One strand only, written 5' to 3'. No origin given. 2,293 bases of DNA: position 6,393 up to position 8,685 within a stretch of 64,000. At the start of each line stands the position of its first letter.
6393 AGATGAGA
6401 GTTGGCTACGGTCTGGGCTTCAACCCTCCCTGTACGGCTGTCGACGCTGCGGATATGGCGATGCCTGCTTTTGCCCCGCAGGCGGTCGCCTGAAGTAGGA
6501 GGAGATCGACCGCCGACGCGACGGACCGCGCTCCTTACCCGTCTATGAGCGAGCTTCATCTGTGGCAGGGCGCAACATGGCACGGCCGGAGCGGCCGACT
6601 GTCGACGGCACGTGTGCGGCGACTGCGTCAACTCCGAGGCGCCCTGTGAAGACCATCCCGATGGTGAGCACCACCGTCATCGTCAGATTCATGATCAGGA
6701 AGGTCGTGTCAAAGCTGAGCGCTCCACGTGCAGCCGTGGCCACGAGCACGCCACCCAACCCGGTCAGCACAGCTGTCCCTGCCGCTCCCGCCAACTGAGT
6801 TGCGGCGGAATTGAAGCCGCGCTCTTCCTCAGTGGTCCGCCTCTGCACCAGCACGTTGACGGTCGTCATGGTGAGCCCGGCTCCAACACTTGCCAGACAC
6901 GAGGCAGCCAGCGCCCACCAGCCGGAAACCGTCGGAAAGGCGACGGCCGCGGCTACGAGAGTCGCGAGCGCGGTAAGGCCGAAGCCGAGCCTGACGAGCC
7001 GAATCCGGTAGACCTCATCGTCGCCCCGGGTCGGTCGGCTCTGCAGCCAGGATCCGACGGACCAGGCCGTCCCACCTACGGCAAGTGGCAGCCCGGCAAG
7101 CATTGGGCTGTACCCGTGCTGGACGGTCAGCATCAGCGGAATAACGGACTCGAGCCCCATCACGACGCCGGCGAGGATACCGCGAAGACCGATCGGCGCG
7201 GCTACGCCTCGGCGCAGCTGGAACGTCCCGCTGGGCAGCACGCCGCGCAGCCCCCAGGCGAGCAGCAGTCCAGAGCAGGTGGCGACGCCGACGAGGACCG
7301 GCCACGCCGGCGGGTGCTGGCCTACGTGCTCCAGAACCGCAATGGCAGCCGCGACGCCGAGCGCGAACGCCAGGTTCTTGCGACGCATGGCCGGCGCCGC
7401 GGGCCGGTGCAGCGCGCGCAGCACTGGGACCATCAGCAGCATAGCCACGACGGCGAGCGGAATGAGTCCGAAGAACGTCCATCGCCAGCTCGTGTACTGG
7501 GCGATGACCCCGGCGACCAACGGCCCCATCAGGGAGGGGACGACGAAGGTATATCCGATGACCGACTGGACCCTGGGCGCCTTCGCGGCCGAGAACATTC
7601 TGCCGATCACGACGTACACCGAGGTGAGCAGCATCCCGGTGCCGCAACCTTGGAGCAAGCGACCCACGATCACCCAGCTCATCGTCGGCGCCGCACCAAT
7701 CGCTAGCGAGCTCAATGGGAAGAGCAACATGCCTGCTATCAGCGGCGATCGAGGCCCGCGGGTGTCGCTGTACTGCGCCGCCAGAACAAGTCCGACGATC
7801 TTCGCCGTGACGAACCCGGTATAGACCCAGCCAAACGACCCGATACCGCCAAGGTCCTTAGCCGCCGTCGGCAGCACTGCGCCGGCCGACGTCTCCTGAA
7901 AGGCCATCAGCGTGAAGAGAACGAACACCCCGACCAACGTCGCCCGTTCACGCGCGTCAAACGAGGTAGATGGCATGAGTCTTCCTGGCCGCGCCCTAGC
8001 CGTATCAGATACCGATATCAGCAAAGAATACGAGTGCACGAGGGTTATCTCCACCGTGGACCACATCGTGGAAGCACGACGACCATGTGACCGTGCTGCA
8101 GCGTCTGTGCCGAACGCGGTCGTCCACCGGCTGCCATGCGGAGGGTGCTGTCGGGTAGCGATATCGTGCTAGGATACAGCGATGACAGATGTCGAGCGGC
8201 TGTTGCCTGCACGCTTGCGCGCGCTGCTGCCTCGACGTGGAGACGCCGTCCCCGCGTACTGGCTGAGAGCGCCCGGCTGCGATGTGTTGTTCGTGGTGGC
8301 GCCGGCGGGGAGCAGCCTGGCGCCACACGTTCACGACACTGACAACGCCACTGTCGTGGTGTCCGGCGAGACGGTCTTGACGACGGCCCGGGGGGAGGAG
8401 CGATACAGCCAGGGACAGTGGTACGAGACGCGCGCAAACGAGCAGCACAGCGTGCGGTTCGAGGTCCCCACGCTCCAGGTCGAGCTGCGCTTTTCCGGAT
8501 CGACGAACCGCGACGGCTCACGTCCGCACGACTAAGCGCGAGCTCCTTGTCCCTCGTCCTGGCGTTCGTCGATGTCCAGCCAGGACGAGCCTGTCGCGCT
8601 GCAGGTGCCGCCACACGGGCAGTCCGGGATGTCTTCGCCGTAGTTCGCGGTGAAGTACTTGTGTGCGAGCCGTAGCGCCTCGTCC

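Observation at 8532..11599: Stand-alone CCG-motif proteins with a C-terminal CxC-X3-5-C tail, always next to SnoaL-like and dehydrogenase genes: an uncharacterised redox module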

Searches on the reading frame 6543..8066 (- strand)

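Call 6: search_protein_families(library=pfam, proteins=[window:6543-8066:-], max_evalue=0.01)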
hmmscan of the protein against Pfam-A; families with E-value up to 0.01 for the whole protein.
window:6543-8066:- (507 aa): 1 family
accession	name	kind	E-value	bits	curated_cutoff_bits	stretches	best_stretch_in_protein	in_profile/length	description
PF07690.21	MFS_1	-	1.3e-38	133.2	33.4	1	48-433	2-345/347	Major Facilitator Superfamily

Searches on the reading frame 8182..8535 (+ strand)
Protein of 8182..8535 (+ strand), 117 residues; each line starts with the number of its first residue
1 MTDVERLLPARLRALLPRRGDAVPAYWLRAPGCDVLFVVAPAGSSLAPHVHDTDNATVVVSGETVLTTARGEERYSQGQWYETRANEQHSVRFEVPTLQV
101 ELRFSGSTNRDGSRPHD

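Call 6: search_protein_families(library=pfam, proteins=[window:8182-8535:+], max_evalue=0.01)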
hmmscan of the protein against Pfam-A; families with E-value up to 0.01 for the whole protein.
window:8182-8535:+ (117 aa): 2 families
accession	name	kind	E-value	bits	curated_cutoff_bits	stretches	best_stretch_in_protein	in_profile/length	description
PF07883.17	Cupin_2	-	9.1e-07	28.9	27.2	1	36-94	2-59/70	Cupin domain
PF12973.13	Cupin_7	-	0.00051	20.3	27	1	35-93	35-90/105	ChrR Cupin-like domain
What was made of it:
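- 8182..8535 (+): Small cupin gene, convergent with CCG1 and overlapping its stop by 4 nt. It recurs beside a CCG1 ortholog elsewhere. Cupin_2 E 9e-7 (call 6).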
